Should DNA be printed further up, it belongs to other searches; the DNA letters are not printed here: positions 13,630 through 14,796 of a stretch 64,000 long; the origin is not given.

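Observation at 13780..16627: Three tandem paralogues of a 'predicted metal-dependent hydrolase' carry a di-iron-carboxylate-like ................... pattern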

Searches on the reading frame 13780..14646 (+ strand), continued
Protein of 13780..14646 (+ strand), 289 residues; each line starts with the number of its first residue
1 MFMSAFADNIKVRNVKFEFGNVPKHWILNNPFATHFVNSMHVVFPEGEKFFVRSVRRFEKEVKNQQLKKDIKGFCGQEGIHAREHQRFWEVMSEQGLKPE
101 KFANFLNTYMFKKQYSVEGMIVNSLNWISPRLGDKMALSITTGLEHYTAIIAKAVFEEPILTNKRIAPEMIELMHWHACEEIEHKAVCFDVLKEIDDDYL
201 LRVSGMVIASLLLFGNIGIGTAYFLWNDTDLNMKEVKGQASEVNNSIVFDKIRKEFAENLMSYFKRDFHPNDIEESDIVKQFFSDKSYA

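Call 75: search_protein_families(library=pfam, proteins=[L046:6713-7744:+, L046:10242-11273:+, L085:9143-10696:+, L085:10704-11849:+, L050:6970-8730:+, L047:4651-6441:+, L047:3900-4490:+, L060:5660-6628:+, L082:7141-7839:-, L082:12099-13166:-], max_evalue=0.00001)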
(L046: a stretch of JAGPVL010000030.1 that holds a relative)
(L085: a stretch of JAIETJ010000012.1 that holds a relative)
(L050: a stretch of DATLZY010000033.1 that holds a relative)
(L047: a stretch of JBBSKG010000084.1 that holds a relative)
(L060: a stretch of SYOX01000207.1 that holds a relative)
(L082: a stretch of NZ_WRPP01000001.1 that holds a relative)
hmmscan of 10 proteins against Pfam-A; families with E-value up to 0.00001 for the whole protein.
L046:6713-7744:+ (344 aa): 1 family
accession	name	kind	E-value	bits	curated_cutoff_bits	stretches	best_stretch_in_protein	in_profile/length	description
PF01734.28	Patatin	-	3.8e-17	63.5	27.7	1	27-229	1-190/191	Patatin-like phospholipase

L046:10242-11273:+ (344 aa): 1 family
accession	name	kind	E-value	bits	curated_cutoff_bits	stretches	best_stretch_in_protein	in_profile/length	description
PF01636.29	APH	-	2.5e-52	178.5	23.2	1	34-251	2-214/239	Phosphotransferase enzyme family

L085:9143-10696:+ (518 aa): 1 family
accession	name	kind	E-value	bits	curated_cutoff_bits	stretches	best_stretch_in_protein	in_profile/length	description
PF01654.22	Cyt_bd_oxida_I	-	1.7e-173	577.4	26.2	1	9-503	1-418/418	Cytochrome bd terminal oxidase subunit I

L085:10704-11849:+ (382 aa): 1 family
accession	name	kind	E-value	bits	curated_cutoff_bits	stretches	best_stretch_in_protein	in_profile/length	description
PF02322.20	Cyt_bd_oxida_II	-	1.1e-102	343.9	35.6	1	9-364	1-301/302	Cytochrome bd terminal oxidase subunit II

L050:6970-8730:+ (587 aa): 3 families
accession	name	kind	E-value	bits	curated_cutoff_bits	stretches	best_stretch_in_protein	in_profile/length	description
PF13360.13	PQQ_2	-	1.7e-29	103.6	27.6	2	323-559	6-179/233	Outer membrane protein assembly factor BamB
PF01011.28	PQQ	-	3.5e-20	72.7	26.7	1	247-346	189-294/595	Glucose/ethanol/alcohol dehydrogenase, beta-propeller domain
PF13570.13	Beta-prop_ACSF4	-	1.5e-16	61.2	133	1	125-266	53-173/329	Beta-alanine-activating enzyme, beta-propeller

L047:4651-6441:+ (597 aa): 2 families
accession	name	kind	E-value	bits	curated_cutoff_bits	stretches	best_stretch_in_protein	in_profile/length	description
PF13487.12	HD_5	-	2.8e-31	109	27.2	1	148-309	7-170/170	HD domain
PF01966.28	HD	-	7.4e-20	71.8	22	1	157-278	3-116/116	HD domain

L047:3900-4490:+ (197 aa): 0 families

L060:5660-6628:+ (323 aa): 0 families

L082:7141-7839:- (232 aa): 1 family
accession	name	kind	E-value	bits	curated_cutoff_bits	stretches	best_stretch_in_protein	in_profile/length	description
PF00440.29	TetR_N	-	1.7e-08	34.5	24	1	31-76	1-47/47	Bacterial regulatory proteins, tetR family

L082:12099-13166:- (355 aa): 0 families

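Call 100: find_encoding_contigs(protein=P0108, flank=5000, max_places=1)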
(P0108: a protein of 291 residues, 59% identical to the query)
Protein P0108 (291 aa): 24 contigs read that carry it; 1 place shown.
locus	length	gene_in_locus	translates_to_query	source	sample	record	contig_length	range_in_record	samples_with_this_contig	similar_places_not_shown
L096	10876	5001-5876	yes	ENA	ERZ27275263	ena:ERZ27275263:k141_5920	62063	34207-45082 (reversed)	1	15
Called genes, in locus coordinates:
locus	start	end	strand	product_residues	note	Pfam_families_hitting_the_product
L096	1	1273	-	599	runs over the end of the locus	PF00009:GTP_EFTU, PF01926:MMR_HSR1 (weak), PF22042:EF-G_D2, PF03144:GTP_EFTU_D2, PF00679:EFG_C, PF21018:BipA_C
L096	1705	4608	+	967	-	PF00005:ABC_tran (faint), PF02463:SMC_N (faint), PF03193:RsgA_GTPase (faint), PF13191:AAA_16 (faint), PF13555:AAA_29 (faint), PF20703:nSTAND1 (faint), PF17760:UvrA_inter, PF17755:UvrA_DNA-bind, +1 more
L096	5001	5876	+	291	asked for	PF10118:Metal_hydrol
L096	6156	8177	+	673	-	PF07584:BatA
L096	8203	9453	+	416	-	PF12890:DHOase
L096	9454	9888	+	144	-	-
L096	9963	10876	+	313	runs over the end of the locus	PF00535:Glycos_transf_2, PF10111:Glyco_tranf_2_2, PF13641:Glyco_tranf_2_3 (weak)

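Call 105: search_protein_families(library=pfam, proteins=[L038:6940-7743:+, L038:7902-8801:+, L038:4400-5779:+, L038:951-3347:+, L038:9214-9942:-, L038:9965-11611:+], max_evalue=0.00001)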
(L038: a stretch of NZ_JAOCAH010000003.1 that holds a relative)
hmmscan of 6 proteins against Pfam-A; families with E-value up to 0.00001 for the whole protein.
L038:6940-7743:+ (268 aa): 1 family
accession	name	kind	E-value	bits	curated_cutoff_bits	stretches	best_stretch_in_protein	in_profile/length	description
PF00156.33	Pribosyltran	-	3.4e-09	36.7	26.3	1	133-242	21-127/158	Phosphoribosyl transferase domain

L038:7902-8801:+ (300 aa): 1 family
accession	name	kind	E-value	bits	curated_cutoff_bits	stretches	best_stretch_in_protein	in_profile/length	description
PF10118.14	Metal_hydrol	-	4.9e-95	318.4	33.2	1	37-283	2-247/247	Predicted metal-dependent hydrolase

L038:4400-5779:+ (460 aa): 2 families
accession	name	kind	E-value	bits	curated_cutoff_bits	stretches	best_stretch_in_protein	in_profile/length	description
PF04055.27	Radical_SAM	-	6.7e-21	75.6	29.5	1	58-232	2-165/166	Radical SAM superfamily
PF06969.22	HemN_C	-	3.1e-10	40.4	24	1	369-436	3-67/67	HemN C-terminal domain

L038:951-3347:+ (799 aa): 5 families
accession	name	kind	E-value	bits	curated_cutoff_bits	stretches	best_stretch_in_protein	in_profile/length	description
PF00122.25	E1-E2_ATPase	-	7.1e-52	176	28.1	1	310-487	2-180/181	E1-E2 ATPase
PF12156.14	ATPase-cat_bd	-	5.4e-30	104.4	27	1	7-89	2-85/86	Putative metal-binding domain of cation transport ATPase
PF00702.32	Hydrolase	-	9.9e-28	98.3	26.4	1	504-708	1-191/191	haloacid dehalogenase-like hydrolase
PF00403.32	HMA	-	8.4e-11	42.5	24.8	1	98-156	3-61/62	Heavy-metal-associated domain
PF08282.18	Hydrolase_3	-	2.9e-09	37.5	20.9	1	681-739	196-254/255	haloacid dehalogenase-like hydrolase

L038:9214-9942:- (242 aa): 1 family
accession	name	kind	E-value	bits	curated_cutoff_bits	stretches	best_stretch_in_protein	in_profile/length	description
PF00440.29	TetR_N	-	1.6e-08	34.6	24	1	23-68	1-45/47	Bacterial regulatory proteins, tetR family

L038:9965-11611:+ (549 aa): 5 families
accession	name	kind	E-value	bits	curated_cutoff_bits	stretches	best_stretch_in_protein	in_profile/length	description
PF00743.25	FMO-like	-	6.1e-19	68.3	22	1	48-385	3-335/532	Flavin-binding monooxygenase-like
PF13738.12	Pyr_redox_3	-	1.7e-14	54.2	30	1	51-266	2-220/305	Pyridine nucleotide-disulphide oxidoreductase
PF13450.12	NAD_binding_8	-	2.3e-13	50.7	21.9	1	51-118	1-66/68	NAD(P)-binding Rossmann-like domain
PF07992.20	Pyr_redox_2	-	1.1e-11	45.2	26.1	1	48-265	2-194/291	Pyridine nucleotide-disulphide oxidoreductase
PF13434.12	Lys_Orn_oxgnase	-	2.2e-10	40.6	21.3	1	100-239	79-215/339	L-lysine 6-monooxygenase/L-ornithine 5-monooxygenase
